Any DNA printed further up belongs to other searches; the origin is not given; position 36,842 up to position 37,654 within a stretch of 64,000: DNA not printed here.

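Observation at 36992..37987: Bactofilin fused to an excisionase-type HTH, followed by an HTH-plus-TM protein and a tRNA(CAU) gene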

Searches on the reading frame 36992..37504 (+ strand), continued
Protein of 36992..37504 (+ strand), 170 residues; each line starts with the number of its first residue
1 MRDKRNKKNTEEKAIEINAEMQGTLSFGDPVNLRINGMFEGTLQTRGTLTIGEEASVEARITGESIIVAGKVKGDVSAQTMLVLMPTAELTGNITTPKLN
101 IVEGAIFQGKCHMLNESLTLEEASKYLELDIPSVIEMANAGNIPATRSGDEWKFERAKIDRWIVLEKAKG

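Call 27: list_cluster_members(proteins=[P0237, P0238, P0239, P0240, P0241, P0242, P0244, P0246, P0271, P0278])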
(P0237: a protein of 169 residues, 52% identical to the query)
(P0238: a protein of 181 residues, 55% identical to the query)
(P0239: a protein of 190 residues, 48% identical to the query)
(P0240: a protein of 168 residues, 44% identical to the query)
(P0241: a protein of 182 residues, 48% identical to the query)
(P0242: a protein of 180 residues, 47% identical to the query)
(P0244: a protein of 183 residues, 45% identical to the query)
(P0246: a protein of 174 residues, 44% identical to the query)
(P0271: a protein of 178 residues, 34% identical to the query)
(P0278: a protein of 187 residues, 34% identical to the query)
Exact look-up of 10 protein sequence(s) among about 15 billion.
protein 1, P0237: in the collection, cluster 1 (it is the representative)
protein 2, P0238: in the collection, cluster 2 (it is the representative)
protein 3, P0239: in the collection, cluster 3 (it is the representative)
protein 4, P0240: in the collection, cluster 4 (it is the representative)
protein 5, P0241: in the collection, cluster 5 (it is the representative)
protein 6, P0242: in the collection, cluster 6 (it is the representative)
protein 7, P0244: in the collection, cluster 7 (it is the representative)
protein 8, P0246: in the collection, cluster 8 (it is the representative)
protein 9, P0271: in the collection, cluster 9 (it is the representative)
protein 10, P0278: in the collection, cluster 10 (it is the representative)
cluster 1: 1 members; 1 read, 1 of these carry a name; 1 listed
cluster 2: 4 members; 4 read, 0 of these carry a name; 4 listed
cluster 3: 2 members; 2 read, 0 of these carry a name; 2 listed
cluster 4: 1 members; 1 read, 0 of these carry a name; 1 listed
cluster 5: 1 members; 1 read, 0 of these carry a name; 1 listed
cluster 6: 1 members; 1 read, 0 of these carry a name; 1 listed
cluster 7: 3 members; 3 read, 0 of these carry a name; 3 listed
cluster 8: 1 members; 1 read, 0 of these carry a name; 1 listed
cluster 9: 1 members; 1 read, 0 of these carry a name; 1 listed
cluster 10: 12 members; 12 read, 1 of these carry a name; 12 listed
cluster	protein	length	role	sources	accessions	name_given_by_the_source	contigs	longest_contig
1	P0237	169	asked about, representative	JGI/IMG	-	excisionase family DNA binding protein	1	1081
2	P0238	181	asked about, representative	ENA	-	-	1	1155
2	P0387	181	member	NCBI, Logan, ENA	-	-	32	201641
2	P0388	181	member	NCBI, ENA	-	-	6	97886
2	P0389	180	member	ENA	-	-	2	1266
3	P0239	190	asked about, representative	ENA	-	-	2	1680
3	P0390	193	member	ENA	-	-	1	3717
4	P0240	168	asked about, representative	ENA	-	-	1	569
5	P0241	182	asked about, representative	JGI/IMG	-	-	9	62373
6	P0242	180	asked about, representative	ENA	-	-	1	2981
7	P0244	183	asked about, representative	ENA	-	-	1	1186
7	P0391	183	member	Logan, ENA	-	-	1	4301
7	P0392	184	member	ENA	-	-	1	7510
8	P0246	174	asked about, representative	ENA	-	-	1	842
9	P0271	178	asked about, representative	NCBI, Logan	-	-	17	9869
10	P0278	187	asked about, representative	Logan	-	-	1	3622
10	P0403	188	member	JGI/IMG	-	-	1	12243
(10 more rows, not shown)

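Call 29: find_encoding_contigs(protein=P0387, flank=6000, max_places=2)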
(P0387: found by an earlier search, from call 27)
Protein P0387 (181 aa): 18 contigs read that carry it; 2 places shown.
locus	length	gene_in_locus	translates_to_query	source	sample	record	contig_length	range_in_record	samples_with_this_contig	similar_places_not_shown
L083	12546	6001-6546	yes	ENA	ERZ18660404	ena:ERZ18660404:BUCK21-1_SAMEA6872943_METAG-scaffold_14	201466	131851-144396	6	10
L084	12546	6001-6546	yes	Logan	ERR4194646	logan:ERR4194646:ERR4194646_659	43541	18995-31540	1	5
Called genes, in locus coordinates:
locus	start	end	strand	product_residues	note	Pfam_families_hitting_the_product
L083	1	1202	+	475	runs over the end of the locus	PF01425:Amidase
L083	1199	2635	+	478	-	PF02934:GatB_N, PF02637:GatB_Yqey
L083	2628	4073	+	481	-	PF00595:PDZ (faint), PF13180:PDZ_2 (weak), PF17820:PDZ_6, PF03572:Peptidase_S41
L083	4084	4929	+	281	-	PF04748:Polysacc_deac_2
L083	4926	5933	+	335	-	PF00814:TsaD, PF22521:HypF_C_2 (weak)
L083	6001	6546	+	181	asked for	PF04519:Bactofilin, PF12728:HTH_17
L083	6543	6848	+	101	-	PF12728:HTH_17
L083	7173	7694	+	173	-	PF00565:SNase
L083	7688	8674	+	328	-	PF01171:ATP_bind_3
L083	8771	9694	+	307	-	PF00535:Glycos_transf_2, PF13641:Glyco_tranf_2_3 (weak)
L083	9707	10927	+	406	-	-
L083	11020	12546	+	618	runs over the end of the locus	PF06480:FtsH_ext (faint), PF06068:TIP49 (weak), PF13191:AAA_16 (faint), PF00004:AAA, PF07728:AAA_5 (weak), PF17862:AAA_lid_3, PF01434:Peptidase_M41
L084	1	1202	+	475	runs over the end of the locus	PF01425:Amidase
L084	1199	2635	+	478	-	PF02934:GatB_N, PF02637:GatB_Yqey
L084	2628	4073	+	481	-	PF00595:PDZ (faint), PF13180:PDZ_2 (weak), PF17820:PDZ_6, PF03572:Peptidase_S41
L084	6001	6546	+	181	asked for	PF04519:Bactofilin, PF12728:HTH_17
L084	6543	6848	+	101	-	PF12728:HTH_17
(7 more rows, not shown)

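Call 30: find_encoding_contigs(protein=P0241, flank=6000, max_places=2)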
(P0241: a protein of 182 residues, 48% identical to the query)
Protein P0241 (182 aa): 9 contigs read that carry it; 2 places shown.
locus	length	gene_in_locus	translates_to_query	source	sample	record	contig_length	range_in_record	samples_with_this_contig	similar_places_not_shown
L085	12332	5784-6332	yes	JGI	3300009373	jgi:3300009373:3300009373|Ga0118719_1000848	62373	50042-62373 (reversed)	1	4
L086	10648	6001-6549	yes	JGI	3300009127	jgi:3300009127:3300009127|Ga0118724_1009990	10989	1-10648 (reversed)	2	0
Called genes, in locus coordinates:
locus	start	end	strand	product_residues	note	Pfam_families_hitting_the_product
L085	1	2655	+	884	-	?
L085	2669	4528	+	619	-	PF13584:BatD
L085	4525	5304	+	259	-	PF07719:TPR_2 (faint), PF00515:TPR_1 (weak)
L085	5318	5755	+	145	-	PF02308:MgtC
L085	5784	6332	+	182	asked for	PF04519:Bactofilin, PF12728:HTH_17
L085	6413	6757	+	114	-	PF12728:HTH_17 (weak)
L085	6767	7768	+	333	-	PF13180:PDZ_2 (faint), PF17820:PDZ_6 (weak), PF00595:PDZ (weak)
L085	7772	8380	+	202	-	-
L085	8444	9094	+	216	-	PF07719:TPR_2 (faint)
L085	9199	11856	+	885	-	PF02739:5_3_exonuc_N, PF01367:5_3_exonuc, PF01612:DNA_pol_A_exo1, PF22619:DNA_polI_exo1, PF00476:DNA_pol_A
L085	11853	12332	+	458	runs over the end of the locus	PF08323:Glyco_transf_5, PF13439:Glyco_transf_4 (weak), PF00534:Glycos_transf_1, PF13692:Glyco_trans_1_4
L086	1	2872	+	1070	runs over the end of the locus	?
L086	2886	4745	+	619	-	PF13584:BatD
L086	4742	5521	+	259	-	PF07719:TPR_2 (faint), PF00515:TPR_1 (weak)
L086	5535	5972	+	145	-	PF02308:MgtC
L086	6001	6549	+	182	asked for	PF04519:Bactofilin, PF12728:HTH_17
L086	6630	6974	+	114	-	PF12728:HTH_17 (weak)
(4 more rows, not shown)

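Call 31: find_encoding_contigs(protein=P0271, flank=6000, max_places=2)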
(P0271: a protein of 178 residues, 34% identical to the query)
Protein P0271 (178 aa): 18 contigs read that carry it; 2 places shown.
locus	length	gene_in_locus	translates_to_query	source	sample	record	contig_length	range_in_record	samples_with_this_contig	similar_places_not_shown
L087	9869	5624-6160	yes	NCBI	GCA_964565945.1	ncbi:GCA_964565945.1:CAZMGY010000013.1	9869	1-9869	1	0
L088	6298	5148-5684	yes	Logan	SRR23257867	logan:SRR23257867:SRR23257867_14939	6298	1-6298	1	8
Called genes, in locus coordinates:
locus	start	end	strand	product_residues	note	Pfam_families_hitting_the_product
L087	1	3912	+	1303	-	?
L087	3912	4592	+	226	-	PF05036:SPOR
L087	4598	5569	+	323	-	PF07719:TPR_2 (weak), PF00515:TPR_1 (weak), PF00595:PDZ (weak), PF13180:PDZ_2 (faint), PF17820:PDZ_6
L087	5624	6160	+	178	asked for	PF04519:Bactofilin, PF12728:HTH_17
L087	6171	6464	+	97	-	PF12728:HTH_17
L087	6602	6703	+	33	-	-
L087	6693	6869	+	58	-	-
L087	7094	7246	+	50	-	-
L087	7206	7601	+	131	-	-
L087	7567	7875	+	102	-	-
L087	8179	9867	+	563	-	?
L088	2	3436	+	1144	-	?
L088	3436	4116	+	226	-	PF05036:SPOR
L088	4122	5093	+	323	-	PF07719:TPR_2 (weak), PF00515:TPR_1 (weak), PF00595:PDZ (weak), PF13180:PDZ_2 (faint), PF17820:PDZ_6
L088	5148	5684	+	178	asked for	PF04519:Bactofilin, PF12728:HTH_17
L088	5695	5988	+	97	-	PF12728:HTH_17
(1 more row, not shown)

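Call 32: find_encoding_contigs(protein=P0403, flank=6000, max_places=2)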
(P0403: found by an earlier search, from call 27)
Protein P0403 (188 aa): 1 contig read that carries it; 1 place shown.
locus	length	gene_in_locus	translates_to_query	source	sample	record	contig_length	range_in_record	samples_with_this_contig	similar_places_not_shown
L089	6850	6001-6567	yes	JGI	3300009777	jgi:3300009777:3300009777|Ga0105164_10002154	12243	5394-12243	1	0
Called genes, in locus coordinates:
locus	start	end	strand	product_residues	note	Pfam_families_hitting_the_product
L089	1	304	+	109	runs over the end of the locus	PF09685:MamF_MmsF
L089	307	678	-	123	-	PF13560:HTH_31, PF12844:HTH_19 (weak), PF01381:HTH_3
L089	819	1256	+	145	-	-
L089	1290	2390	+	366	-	PF25216:Volactin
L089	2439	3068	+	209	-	-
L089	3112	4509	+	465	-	PF00142:Fer4_NifH (weak), PF01656:CbiA, PF06564:CBP_BcsQ, PF09140:MipZ (faint), PF10609:ParA (faint), PF13614:AAA_31, PF16561:AMPK1_CBM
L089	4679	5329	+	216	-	-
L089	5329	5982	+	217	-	-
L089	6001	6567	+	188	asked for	PF04519:Bactofilin, PF12728:HTH_17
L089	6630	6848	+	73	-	?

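Call 33: fold_search(model_id=the predicted structure, library=pdb)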
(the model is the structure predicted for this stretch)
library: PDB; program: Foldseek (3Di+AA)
matches with E <= 10: 578; with E <= 0.001: 1
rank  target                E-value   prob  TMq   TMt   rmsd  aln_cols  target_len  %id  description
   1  6rib_A                1.8e-04  1.00  0.46  0.76   5.3       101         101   26  Cryo-EM reconstruction of Thermus thermophilus bactofilin double helical filaments (released 2019-07-17)
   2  2n3d_MODEL_1_A        1.3e-03  1.00  0.45  0.73   4.8       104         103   27  Atomic structure of the cytoskeletal bactofilin BacA revealed by solid-state NMR (released 2015-12-16)
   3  6ria_1                1.1e-02  1.00  0.40  0.73   5.7        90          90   24  Bactofilin from Thermus thermophilus, F105R mutant crystal structure (released 2019-07-17)
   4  8dgl_B                9.2e-02  1.00  0.28  0.65   1.6        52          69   19  Crystal Structure of the RdfS Excisionase (released 2022-10-05)
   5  6ama_B                1.4e-01  1.00  0.26  0.73   1.6        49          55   22  Structure of S. coelicolor/S. venezuelae BldC-smeA-ssfA complex to 3.09 Angstrom (released 2018-03-28)
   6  6ama_H                1.9e-01  1.00  0.27  0.75   2.0        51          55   22  Structure of S. coelicolor/S. venezuelae BldC-smeA-ssfA complex to 3.09 Angstrom (released 2018-03-28)
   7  6n2b_B                2.2e-01  0.35  0.25  0.14   9.0       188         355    9  The Crystal Structure of Caldicellulosiruptor kristjanssonii Tapirin C-terminal domain (released 2018-12-19)
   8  6hn7_B                2.6e-01  1.00  0.29  0.63   1.5        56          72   16  Hijacking the Hijackers: Escherichia coli Pathogenicity Islands Redirect Helper Phage Packaging for Their Own Benefit. (released 2019-07-31)
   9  5i44_A                2.6e-01  1.00  0.27  0.62   2.5        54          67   15  Structure of RacA-DNA complex; P21 form (released 2016-05-04)
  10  6ama_P                3.1e-01  1.00  0.26  0.73   1.5        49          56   22  Structure of S. coelicolor/S. venezuelae BldC-smeA-ssfA complex to 3.09 Angstrom (released 2018-03-28)
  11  6amk_B                3.1e-01  1.00  0.26  0.79   1.5        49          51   22  Structure of Streptomyces venezuelae BldC-whiI opt complex (released 2018-03-28)
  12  4lhf                  3.1e-01  0.99  0.25  0.50   3.6        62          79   16  Crystal structure of a DNA binding protein from phage P2 (released 2014-03-05)
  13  8dgl_A                3.4e-01  1.00  0.28  0.67   1.4        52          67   17  Crystal Structure of the RdfS Excisionase (released 2022-10-05)
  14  4j2n_C                3.4e-01  1.00  0.27  0.73   2.4        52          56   21  Crystal Structure of mycobacteriophage Pukovnik Xis (released 2013-10-23)
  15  5d90_C                3.4e-01  0.99  0.25  0.31   2.8        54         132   15  Crystal structure of HiNmlR, a MerR family regulator lacking the sensor domain, bound to promoter DNA (released 2016-06-29)
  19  6ama_A                3.8e-01  1.00  0.27  0.76   2.1        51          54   22  Structure of S. coelicolor/S. venezuelae BldC-smeA-ssfA complex to 3.09 Angstrom (released 2018-03-28)
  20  6ama_Y                3.8e-01  1.00  0.26  0.71   1.6        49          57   22  Structure of S. coelicolor/S. venezuelae BldC-smeA-ssfA complex to 3.09 Angstrom (released 2018-03-28)
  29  5i44_G                5.3e-01  0.99  0.26  0.59   2.4        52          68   15  Structure of RacA-DNA complex; P21 form (released 2016-05-04)
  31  1y6u_MODEL_1_A        5.3e-01  0.97  0.26  0.64   3.0        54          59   24  The Structure of the Excisionase (Xis) Protein from Conjugative Transposon Tn916 Provides Insights into the Re (released 2005-03-15)
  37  5i44_B                6.0e-01  0.98  0.27  0.59   3.3        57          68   14  Structure of RacA-DNA complex; P21 form (released 2016-05-04)
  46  4j2n_A                7.0e-01  0.99  0.26  0.74   1.9        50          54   20  Crystal Structure of mycobacteriophage Pukovnik Xis (released 2013-10-23)
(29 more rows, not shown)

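Call 51: search_solved_structures(query=A1, max_evalue=1, show_alignments=4)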
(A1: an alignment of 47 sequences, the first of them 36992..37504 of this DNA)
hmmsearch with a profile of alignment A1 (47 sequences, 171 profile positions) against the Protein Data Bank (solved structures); distinct sequences matched with E-value up to 1: 4.
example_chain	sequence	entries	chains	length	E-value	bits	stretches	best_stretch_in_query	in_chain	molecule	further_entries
6ria_A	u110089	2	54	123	1.9e-09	40.4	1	34-113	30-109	bactofilin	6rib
2n3d_A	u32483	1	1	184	2.2e-09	40.1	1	34-113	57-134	Bactofilin A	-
3t90_A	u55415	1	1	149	0.3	13.7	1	31-123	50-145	Glucose-6-phosphate acetyltransferase 1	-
4j2n_A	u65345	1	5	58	0.45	13.1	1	115-162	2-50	Gp37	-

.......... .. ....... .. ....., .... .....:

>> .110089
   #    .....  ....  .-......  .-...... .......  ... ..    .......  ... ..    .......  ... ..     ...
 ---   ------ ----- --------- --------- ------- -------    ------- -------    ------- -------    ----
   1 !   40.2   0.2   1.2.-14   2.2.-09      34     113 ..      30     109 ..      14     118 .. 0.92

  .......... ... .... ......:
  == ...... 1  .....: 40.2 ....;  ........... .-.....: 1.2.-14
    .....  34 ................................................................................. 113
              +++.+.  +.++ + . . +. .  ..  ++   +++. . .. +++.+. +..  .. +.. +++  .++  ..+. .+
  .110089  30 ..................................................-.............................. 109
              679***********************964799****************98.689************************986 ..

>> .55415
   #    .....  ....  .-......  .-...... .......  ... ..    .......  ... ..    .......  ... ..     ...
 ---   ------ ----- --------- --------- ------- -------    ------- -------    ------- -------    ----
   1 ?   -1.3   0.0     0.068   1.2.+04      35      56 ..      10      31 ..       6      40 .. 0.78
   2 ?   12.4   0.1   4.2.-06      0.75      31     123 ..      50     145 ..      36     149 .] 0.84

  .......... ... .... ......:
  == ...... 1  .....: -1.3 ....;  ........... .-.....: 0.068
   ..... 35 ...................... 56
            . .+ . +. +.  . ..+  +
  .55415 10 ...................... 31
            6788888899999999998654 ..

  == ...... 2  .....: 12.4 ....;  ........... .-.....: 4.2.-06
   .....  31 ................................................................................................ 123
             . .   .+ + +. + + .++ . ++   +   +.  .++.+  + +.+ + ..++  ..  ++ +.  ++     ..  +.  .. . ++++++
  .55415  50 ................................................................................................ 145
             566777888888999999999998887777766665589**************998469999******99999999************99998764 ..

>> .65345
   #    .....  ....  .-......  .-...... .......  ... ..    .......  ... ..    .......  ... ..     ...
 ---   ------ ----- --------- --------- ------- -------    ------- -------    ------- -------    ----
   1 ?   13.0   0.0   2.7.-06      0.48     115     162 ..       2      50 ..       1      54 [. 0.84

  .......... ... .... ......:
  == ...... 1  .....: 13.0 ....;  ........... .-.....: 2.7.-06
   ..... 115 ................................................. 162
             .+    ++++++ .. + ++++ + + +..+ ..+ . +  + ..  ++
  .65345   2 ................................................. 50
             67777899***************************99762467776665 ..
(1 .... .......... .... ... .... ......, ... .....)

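Call 55: search_protein_families(library=padloc, proteins=[window:36992-37504:+], max_evalue=0.01)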
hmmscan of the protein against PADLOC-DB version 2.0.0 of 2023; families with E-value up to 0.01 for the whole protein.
window:36992-37504:+ (170 aa): 1 family
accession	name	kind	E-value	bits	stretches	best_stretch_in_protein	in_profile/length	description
PDLC04133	mad1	-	0.00058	18.1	1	117-163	5-51/60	mads_1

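Call 56: search_protein_families(library=phrogs, proteins=[window:36992-37504:+], max_evalue=0.01)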
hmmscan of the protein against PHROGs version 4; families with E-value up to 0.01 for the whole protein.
window:36992-37504:+ (170 aa): 5 families
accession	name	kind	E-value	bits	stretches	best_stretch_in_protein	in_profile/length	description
phrog_25665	-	integration and excision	0.00011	23.3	1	111-161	19-69/93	excisionase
phrog_7338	-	unknown function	0.00036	21.8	1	112-163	25-77/87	-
phrog_15534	-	DNA, RNA and nucleotide metabolism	0.00043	21.8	1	113-164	39-89/93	HTH DNA binding protein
phrog_66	-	integration and excision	0.00071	20.3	1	114-163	90-140/412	excisionase and transcriptional regulator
phrog_16129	-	integration and excision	0.0016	19.3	1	116-139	12-35/67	excisionase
